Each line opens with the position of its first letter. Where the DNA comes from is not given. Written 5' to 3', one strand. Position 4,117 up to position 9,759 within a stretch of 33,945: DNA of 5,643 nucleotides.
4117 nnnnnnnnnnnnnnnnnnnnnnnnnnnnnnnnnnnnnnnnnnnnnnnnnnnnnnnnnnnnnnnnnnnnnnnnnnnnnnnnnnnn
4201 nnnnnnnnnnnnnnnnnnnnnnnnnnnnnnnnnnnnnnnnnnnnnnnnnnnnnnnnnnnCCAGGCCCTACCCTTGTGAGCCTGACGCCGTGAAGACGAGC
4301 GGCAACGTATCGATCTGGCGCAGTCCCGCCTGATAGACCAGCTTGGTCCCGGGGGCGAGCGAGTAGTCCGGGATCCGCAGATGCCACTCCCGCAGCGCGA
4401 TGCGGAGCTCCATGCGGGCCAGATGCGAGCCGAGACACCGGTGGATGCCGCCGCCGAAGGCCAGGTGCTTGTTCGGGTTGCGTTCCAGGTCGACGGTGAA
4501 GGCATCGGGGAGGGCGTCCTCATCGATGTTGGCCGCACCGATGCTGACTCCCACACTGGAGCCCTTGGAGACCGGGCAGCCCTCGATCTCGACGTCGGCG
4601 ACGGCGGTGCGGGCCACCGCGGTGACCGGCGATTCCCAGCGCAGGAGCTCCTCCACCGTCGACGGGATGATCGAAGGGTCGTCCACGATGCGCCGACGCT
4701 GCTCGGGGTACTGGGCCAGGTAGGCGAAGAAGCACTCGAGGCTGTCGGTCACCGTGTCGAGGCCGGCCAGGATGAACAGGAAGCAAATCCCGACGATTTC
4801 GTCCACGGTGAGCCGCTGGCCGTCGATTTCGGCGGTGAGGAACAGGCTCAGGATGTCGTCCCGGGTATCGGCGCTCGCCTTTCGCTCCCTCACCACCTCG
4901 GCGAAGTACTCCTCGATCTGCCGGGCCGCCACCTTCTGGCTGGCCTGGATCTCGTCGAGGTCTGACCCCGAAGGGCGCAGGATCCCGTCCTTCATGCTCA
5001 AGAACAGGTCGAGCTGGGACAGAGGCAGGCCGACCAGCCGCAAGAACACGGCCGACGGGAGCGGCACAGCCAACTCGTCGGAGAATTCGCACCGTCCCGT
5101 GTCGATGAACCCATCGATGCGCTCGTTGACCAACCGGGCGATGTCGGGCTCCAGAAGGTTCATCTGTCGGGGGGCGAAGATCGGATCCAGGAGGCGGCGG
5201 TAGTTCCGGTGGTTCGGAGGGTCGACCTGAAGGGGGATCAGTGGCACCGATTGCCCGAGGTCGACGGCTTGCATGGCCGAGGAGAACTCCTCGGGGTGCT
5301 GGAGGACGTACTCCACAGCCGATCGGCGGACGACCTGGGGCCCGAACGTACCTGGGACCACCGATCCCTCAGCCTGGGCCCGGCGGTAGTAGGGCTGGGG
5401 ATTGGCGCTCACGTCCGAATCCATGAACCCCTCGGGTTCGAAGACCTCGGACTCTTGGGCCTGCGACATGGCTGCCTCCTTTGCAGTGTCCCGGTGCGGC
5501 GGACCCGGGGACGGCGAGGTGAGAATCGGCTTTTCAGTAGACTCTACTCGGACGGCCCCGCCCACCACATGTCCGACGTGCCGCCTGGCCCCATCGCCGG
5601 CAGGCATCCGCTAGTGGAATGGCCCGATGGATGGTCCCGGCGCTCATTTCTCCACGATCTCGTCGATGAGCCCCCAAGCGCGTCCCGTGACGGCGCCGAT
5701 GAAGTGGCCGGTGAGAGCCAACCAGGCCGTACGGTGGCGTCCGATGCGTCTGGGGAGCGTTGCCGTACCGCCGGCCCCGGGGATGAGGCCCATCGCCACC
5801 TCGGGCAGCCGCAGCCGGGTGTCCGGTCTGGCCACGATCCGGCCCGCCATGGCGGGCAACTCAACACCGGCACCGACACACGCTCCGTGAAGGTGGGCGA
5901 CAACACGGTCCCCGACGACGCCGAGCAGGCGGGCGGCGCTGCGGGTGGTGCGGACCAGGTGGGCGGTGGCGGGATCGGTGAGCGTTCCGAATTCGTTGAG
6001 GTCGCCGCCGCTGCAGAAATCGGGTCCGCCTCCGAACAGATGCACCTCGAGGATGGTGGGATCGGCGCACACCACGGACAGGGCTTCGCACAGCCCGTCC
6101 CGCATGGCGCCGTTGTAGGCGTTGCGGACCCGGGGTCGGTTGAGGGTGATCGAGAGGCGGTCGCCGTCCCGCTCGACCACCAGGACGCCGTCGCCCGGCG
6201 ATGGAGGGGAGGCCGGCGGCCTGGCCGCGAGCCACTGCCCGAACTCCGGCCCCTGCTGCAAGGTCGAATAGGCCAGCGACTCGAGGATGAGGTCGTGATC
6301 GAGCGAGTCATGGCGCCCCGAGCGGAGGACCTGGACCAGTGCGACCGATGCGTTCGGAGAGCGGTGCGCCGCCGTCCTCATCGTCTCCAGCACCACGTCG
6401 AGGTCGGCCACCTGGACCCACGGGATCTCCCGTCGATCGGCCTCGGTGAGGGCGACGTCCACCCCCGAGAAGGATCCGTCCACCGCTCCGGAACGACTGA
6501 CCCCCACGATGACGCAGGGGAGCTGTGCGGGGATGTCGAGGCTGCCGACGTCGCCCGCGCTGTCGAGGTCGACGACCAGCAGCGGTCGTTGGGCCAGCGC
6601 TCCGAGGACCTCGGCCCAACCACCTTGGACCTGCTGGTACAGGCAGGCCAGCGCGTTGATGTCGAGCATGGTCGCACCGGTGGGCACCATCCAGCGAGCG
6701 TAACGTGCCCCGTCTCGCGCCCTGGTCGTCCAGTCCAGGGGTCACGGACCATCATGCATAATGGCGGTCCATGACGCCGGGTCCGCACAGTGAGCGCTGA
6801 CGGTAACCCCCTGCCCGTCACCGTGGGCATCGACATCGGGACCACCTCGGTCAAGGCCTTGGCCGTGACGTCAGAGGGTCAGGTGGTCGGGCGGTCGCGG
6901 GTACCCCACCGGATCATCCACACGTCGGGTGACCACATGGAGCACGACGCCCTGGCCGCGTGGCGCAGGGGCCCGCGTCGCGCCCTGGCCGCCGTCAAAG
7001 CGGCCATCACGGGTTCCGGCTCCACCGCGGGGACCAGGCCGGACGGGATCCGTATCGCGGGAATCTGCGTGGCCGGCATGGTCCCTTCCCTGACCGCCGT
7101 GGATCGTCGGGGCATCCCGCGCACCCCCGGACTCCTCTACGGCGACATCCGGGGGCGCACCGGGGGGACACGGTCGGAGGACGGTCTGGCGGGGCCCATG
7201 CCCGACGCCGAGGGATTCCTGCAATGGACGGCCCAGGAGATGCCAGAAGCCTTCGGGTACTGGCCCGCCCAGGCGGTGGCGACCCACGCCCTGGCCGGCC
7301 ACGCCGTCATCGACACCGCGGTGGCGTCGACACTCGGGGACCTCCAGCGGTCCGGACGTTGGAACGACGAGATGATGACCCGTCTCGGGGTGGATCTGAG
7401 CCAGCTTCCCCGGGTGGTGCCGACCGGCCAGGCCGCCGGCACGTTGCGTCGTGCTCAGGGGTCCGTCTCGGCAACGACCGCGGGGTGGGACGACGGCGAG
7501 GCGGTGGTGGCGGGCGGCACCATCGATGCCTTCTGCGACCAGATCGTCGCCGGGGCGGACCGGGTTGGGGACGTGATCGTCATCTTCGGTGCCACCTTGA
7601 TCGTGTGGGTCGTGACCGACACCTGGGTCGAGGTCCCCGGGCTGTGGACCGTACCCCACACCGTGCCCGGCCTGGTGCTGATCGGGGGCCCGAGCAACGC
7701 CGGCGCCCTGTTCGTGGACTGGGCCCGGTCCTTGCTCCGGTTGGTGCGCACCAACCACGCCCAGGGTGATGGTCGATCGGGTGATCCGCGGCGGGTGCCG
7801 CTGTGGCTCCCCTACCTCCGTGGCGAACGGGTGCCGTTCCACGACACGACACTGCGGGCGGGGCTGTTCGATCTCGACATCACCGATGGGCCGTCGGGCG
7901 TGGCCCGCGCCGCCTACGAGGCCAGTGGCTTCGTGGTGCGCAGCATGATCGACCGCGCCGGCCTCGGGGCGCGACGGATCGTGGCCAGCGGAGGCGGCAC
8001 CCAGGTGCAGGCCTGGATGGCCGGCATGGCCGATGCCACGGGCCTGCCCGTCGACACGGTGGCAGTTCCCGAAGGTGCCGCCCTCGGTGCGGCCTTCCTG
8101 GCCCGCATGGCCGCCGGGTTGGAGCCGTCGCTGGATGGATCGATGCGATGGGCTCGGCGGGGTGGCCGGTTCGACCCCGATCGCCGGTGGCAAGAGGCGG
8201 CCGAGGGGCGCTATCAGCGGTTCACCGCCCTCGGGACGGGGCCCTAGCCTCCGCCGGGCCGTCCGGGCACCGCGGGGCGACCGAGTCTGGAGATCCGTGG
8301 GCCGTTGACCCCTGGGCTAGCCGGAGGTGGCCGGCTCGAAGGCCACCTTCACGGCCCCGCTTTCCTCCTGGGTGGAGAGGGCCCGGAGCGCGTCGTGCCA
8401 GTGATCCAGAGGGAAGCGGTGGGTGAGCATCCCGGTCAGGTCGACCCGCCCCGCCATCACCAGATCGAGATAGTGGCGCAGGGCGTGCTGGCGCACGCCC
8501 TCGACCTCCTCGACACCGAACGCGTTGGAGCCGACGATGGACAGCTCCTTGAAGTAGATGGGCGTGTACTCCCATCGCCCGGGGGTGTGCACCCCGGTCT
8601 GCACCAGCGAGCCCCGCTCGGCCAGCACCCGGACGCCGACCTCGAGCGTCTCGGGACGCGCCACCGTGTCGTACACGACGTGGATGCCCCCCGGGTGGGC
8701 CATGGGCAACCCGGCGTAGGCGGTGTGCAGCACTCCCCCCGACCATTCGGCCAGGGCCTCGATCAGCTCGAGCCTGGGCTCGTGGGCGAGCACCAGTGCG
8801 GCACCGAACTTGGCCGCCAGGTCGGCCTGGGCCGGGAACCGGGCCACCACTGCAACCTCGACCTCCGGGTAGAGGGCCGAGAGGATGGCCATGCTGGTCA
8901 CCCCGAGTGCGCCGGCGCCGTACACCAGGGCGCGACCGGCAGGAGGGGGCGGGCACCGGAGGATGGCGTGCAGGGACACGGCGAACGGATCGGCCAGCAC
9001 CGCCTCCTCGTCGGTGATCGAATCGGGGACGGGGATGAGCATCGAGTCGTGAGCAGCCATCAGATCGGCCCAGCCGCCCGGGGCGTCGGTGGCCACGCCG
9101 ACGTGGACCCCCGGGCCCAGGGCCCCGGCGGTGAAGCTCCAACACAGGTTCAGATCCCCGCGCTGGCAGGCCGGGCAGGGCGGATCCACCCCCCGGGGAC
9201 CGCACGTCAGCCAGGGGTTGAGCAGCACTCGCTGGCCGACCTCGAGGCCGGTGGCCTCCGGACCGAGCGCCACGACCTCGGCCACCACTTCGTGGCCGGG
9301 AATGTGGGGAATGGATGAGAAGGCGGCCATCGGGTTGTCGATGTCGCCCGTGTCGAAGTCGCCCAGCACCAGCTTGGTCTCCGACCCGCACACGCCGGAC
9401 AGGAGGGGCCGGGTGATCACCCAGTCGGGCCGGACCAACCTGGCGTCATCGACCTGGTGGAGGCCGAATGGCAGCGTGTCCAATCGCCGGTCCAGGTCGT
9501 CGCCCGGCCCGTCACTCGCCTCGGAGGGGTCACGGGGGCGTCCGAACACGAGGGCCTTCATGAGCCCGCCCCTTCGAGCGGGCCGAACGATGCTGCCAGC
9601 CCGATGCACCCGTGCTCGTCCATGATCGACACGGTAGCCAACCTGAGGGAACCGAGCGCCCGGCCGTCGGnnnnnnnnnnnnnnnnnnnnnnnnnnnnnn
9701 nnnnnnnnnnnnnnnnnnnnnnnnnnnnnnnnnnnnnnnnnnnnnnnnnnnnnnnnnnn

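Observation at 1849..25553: Four alpha/beta acyl-CoA dehydrogenase sets in four different genetic architectures within 24 kb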

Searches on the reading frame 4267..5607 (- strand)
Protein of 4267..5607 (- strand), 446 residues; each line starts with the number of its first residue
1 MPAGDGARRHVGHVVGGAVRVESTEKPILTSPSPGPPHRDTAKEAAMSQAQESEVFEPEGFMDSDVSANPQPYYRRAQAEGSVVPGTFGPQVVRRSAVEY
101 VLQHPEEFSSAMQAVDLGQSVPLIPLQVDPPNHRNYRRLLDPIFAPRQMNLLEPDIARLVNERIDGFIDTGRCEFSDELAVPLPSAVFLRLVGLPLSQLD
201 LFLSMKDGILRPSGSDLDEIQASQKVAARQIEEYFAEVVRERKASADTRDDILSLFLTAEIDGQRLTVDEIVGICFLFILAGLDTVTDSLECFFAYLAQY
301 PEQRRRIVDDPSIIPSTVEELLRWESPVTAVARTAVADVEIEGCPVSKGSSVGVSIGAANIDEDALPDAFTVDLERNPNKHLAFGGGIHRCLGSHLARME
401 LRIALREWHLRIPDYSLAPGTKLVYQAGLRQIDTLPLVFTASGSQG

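Call 5: search_protein_families(library=pfam, proteins=[window:4267-5607:-], max_evalue=0.01)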
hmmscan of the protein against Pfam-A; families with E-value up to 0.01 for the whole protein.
window:4267-5607:- (446 aa): 1 family
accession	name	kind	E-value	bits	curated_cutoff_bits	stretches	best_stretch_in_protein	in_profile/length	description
PF00067.27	p450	-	1e-25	90.9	22.8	2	316-405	326-425/462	Cytochrome P450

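Call 7: search_protein_families(library=ncbifam, proteins=[window:4267-5607:-], max_evalue=0.001)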
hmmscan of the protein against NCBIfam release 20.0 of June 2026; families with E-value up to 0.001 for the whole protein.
window:4267-5607:- (446 aa): 9 families
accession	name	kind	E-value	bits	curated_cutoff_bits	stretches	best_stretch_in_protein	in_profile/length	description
NF045816.1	PentlenlactSyn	equivalog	4.9e-39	134.2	700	1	130-418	88-372/396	pentalenolactone synthase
TIGR04538.1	P450_cycloAA_1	subfamily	5.4e-36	124.3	500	1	66-408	7-362/395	cytochrome P450, cyclodipeptide synthase-associated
NF041177.1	Cyp119_Thmprot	equivalog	3.8e-33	114.8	680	1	126-411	69-339/368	cytochrome P450 Cyp119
NF041802.1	P450_SolI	exception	6.8e-32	110.4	850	1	107-412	91-395/424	solanimycin biosynthesis cytochrome P450 SolI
TIGR04515.1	P450_rel_GT_act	subfamily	4.7e-26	92.1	343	1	67-413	30-360/386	P450-derived glycosyltransferase activator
TIGR04458.1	CYP450_TxtE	equivalog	3.3e-20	72.1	500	1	128-436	87-399/403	4-nitrotryptophan synthase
NF045812.1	PentlenOxigase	equivalog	4e-11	42.4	800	1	228-405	198-402/444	pentalenene oxygenase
NF050147.1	aminopyruv_ApyO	equivalog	1.2e-10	40.6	525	1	76-419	32-399/444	RiPP biosynthesis cytochrome P450 ApyO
NF051859.1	AlbFlvMonOxTrpSyn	equivalog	6.2e-08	31.6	700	1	233-311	221-300/457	bifunctional albaflavenone monooxygenase/terpene synthase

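Call 32: search_solved_structures(query=window:4267-5607:-, max_evalue=1e-20)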
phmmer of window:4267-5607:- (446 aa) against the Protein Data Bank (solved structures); distinct sequences matched with E-value up to 1e-20: 361 (the best 60 are shown).
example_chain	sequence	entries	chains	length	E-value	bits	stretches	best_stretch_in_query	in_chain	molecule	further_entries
3lxh_A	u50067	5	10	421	1.4e-55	192.3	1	85-438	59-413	Cytochrome P450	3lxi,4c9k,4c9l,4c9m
8vxi_A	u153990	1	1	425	1.5e-55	192.3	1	120-442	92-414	CYP125MRCA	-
6wgw_A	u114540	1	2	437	6.5e-55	190.1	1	85-438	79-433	Cytochrome P450 101D1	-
4c9n_A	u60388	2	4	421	7e-55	190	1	85-438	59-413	CYTOCHROME P450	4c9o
4c9p_A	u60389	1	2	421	7.1e-55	190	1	85-438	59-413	CYTOCHROME P450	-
8vxg_A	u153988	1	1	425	1.8e-54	188.7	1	120-442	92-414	CYP125MRCA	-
4dxy_A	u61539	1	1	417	2.9e-54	188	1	95-439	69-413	Cytochrome P450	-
3nv5_A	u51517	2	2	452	5.2e-54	187.2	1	95-439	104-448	Cytochrome P450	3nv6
8ckn_A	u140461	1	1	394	5.3e-54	187.1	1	92-420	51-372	P450 heme-thiolate protein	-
8amo_A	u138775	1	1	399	5.5e-54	187.1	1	92-420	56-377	Putative cytochrome P450 143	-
8amq_A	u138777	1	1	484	1e-53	186.2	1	92-420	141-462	Probable ferredoxin,Putative cytochrome P450 143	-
8gtl_A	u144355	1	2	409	1.1e-52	182.8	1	95-429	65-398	cytochrome P450 CYP101D5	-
5kyo_A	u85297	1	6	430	4e-52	180.9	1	90-429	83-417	CYP101J2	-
2zuj_A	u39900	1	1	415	4.2e-52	180.9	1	108-440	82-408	Camphor 5-monooxygenase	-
6wpl_A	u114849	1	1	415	4.3e-52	180.9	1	97-440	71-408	Cytochrome P-450cam, subunit of camphor 5-monooxygenase system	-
1j51_A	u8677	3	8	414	4.7e-52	180.7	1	115-440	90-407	CYTOCHROME P450CAM | Cytochrome P450-cam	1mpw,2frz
1gjm_A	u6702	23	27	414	1e-51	179.6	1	108-440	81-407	CYTOCHROME P450-CAM | Cytochrome P450CAM | CYTOCHROME P450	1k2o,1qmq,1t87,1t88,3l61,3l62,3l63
2a1m_A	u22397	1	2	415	1e-51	179.6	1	108-440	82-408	Cytochrome P450-cam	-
2fer_A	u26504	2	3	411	1.3e-51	179.2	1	108-441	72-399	Cytochrome P450-cam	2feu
1cp4_A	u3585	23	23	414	1.4e-51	179.2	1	108-440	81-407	CYTOCHROME P450-CAM | CYTOCHROME P450CAM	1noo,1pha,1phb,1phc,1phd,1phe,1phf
1gek_A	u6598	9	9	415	1.4e-51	179.2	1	108-440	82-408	CYTOCHROME P450CAM | CYTOCHROME P450-CAM | Camphor 5-monooxygenase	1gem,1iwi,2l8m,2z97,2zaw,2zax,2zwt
1lwl_A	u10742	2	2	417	1.4e-51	179.2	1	108-441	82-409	Cytochrome P450-cam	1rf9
1p2y_A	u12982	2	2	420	1.4e-51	179.1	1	108-441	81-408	Cytochrome P450-cam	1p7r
2fe6_A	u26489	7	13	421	1.4e-51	179.1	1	108-441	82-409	Cytochrome P450-cam | Camphor 5-monooxygenase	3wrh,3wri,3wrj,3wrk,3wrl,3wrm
2qbl_A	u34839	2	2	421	1.4e-51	179.1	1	108-441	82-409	Cytochrome P450-cam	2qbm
2qbn_A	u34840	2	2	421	1.4e-51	179.1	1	108-441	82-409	Cytochrome P450-cam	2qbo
1c8j_A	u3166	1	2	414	1.6e-51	179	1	115-440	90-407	CYTOCHROME P450-CAM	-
2gqx_A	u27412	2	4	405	2.2e-51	178.5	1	115-440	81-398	Cytochrome P450-cam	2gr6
1akd_A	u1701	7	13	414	2.6e-51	178.3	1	108-440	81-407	CYTOCHROME P450CAM | CYTOCHROME P450-CAM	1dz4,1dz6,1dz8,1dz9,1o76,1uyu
1iwj_A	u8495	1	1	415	3.6e-51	177.8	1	108-440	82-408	CYTOCHROME P450-CAM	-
1iwk_A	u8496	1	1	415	3.6e-51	177.8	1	108-440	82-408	CYTOCHROME P450-CAM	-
2h7r_A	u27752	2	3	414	5.1e-51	177.3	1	108-440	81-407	Cytochrome P450-cam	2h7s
2a1n_A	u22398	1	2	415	5.1e-51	177.3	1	108-440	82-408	Cytochrome P450-cam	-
2a1o_A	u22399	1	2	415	5.2e-51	177.3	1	108-440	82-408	Cytochrome P450-cam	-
2cp4_A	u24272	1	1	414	6.7e-51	176.9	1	108-440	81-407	CYTOCHROME P450-CAM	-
1geb_A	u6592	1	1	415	9.4e-51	176.4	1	108-440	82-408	CYTOCHROME P450-CAM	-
1t85_A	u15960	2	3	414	9.7e-51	176.4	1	108-440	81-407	Cytochrome P450-cam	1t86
6gk5_A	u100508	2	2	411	5.5e-50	173.9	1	126-424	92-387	Cytochrome P450 CYP267B1 protein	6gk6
5ofq_A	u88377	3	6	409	1.1e-49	172.9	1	96-406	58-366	Cytochrome P450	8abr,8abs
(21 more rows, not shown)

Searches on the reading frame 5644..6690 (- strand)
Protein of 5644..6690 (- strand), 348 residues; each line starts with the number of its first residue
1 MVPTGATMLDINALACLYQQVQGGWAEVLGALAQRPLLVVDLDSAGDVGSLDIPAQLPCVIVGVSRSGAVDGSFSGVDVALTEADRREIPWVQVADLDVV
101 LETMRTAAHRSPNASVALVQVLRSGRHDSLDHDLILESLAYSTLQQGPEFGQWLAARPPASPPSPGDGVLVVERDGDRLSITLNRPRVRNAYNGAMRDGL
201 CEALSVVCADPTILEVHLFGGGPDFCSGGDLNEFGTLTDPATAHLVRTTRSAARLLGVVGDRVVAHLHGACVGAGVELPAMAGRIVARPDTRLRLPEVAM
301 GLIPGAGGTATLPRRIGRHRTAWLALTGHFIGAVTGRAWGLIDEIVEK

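Call 5: search_protein_families(library=pfam, proteins=[window:5644-6690:-], max_evalue=0.01)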
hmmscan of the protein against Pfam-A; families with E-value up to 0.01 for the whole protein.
window:5644-6690:- (348 aa): 2 families
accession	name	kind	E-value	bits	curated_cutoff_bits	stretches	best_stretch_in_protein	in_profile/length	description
PF00378.25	ECH_1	-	5.3e-27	95.2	27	1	180-346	8-174/251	Enoyl-CoA hydratase/isomerase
PF16113.10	ECH_2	-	1.4e-23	84.4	27.2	1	181-347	4-173/335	Enoyl-CoA hydratase/isomerase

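Call 7: search_protein_families(library=ncbifam, proteins=[window:5644-6690:-], max_evalue=0.001)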
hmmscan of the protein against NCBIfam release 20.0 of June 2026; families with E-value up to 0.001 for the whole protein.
window:5644-6690:- (348 aa): 70 families (the best 25 are shown)
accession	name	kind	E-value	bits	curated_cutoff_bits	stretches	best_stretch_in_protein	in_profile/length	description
NF051848.1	EnCoAHydtEchA19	equivalog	2.9e-30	105.7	400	1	171-347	3-182/258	enoyl-CoA hydratase EchA19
NF006007.0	PRK08138.1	subfamily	9.2e-28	97.3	355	1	170-347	9-185/261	enoyl-CoA hydratase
NF007239.0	PRK09674.1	equivalog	5.5e-27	94.9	371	1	170-347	6-181/257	2,3-dehydroadipyl-CoA hydratase PaaF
NF004840.0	PRK06190.1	equivalog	2.2e-25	89.8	253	1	167-347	3-183/260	enoyl-CoA hydratase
NF006699.0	PRK09245.1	subfamily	2.6e-25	89.2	354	1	169-347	4-190/266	crotonase/enoyl-CoA hydratase family protein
NF006100.0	PRK08252.1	subfamily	1.8e-24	86.7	282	1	170-347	5-178/254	crotonase/enoyl-CoA hydratase family protein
TIGR02280.1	PaaB1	equivalog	8.2e-24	84.5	345.15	1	177-347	8-180/256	2-(1,2-epoxy-1,2-dihydrophenyl)acetyl-CoA isomerase PaaG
NF005803.0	PRK07658.1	equivalog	3.6e-23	82.3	313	1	179-347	13-181/257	enoyl-CoA hydratase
NF005802.0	PRK07657.1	equivalog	4.8e-23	82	363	1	179-347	15-184/260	enoyl-CoA hydratase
NF006013.0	PRK08150.1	subfamily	1.7e-22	80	232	1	170-347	8-183/259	crotonase/enoyl-CoA hydratase family protein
NF004517.0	PRK05862.1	equivalog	2.8e-21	76.2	396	1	170-346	6-180/257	enoyl-CoA hydratase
NF042430.2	EnCoAhydt_DpgD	equivalog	4e-21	75.6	400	1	174-347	3-182/258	enoyl-CoA-hydratase DpgD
NF046063.1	oxepin_alt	equivalog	4.4e-21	75.5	300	1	171-347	3-182/254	oxepin-CoA hydrolase, alternative type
NF005864.0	PRK07799.1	equivalog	7.4e-21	74.5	316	1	170-347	10-190/266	crotonase/enoyl-CoA hydratase family protein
NF004795.0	PRK06143.1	subfamily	4.4e-20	72.3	283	1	188-347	29-188/260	enoyl-CoA hydratase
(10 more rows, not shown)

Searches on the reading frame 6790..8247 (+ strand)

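Call 5: search_protein_families(library=pfam, proteins=[window:6790-8247:+], max_evalue=0.01)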
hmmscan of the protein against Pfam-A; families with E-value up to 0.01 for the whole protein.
window:6790-8247:+ (485 aa): 3 families
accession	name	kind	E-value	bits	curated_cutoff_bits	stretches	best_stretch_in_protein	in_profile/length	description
PF02782.22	FGGY_C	-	1.1e-21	78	27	1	264-442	3-198/198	FGGY family of carbohydrate kinases, C-terminal domain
PF00370.27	FGGY_N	-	2.1e-12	47.6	28.8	2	11-107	2-88/245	FGGY family of carbohydrate kinases, N-terminal domain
PF01869.26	BcrAD_BadFG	-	0.0016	18.5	31.5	1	12-96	1-71/271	BadF/BadG/BcrA/BcrD ATPase family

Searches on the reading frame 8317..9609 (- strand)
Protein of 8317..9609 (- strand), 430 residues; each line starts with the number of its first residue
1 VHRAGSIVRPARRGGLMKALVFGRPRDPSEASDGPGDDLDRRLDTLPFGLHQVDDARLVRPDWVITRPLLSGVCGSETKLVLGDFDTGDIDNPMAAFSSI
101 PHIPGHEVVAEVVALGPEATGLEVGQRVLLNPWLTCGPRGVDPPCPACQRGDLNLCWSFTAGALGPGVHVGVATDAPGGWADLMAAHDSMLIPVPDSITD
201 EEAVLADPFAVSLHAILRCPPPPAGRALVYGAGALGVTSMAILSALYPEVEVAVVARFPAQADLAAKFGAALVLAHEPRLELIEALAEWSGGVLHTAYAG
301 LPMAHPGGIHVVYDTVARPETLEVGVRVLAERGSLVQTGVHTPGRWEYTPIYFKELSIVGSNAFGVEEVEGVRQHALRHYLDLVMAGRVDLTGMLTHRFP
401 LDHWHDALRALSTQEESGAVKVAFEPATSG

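Call 5: search_protein_families(library=pfam, proteins=[window:8317-9609:-], max_evalue=0.01)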
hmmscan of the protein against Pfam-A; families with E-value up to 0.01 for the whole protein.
window:8317-9609:- (430 aa): 4 families
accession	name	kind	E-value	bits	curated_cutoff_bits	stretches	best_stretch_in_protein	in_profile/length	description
PF08240.17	ADH_N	-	2.9e-18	66.5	23.5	1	61-196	2-104/104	Alcohol dehydrogenase GroES-like domain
PF00107.32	ADH_zinc_N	-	9.1e-14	52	31.8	1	236-372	1-123/129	Zinc-binding dehydrogenase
PF13602.12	ADH_zinc_N_2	-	3.5e-05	25.2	27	1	306-418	21-130/134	Zinc-binding dehydrogenase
PF16912.11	Glu_dehyd_C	-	0.00073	19.5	34.9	0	226-285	33-95/211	Glucose dehydrogenase C-terminus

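Call 31: search_protein_families(library=ncbifam, proteins=[window:8317-9609:-], max_evalue=0.00001)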
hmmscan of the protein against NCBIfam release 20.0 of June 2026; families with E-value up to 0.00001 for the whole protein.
window:8317-9609:- (430 aa): 15 families
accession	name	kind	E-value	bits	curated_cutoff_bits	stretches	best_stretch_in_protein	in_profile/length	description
NF041097.1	keto_inos_dh_IolM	equivalog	7e-24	84.2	450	1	50-418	42-384/389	scyllo-inosose 3-dehydrogenase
NF007489.0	PRK10083.1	equivalog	7.7e-24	84.3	376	1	70-422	33-333/339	Zn-dependent oxidoreductase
TIGR00692.1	tdh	equivalog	5.5e-22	78.2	458.35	1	100-413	55-330/340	L-threonine 3-dehydrogenase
NF003808.0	PRK05396.1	equivalog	5.2e-20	71.6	380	1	99-418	56-334/341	L-threonine 3-dehydrogenase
NF007375.0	PRK09880.1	equivalog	6.5e-18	64.6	469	1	72-424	38-343/344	L-idonate 5-dehydrogenase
NF047908.1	AldhRedAhr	equivalog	5.9e-15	55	470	1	96-281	53-222/335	NADPH-dependent aldehyde reductase Ahr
TIGR02822.1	adh_fam_2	subfamily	6.7e-15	55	283.5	1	103-273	59-213/329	zinc-binding alcohol dehydrogenase family protein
TIGR03366.1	HpnZ_proposed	hypoth_equivalog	2.5e-13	49.9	328.1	1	99-286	32-217/315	putative phosphonate catabolism associated alcohol dehydrogenase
TIGR03989.1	Rxyl_3153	subfamily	1.7e-11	44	440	1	69-409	34-356/370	NDMA-dependent alcohol dehydrogenase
TIGR01202.1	bchC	equivalog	1.9e-10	40.3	291.25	1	262-408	161-293/308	chlorophyll synthesis pathway protein BchC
NF010344.0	PRK13771.1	subfamily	3e-10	39.6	349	1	99-268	53-206/334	putative alcohol dehydrogenase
TIGR02824.1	quinone_pig3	subfamily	5.5e-10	38.7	296.8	1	176-420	90-321/325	putative NAD(P)H quinone oxidoreductase, PIG3 family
NF007642.0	PRK10309.1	equivalog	7e-09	35.4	550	1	101-420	54-342/347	galactitol-1-phosphate 5-dehydrogenase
TIGR03451.1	mycoS_dep_FDH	equivalog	1e-08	34.4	512.9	1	99-412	53-347/358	S-(hydroxymethyl)mycothiol dehydrogenase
NF041172.1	AcrlCoa_red_Thmprot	equivalog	1.3e-08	34.2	500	1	100-420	54-330/334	acryloyl-CoA reductase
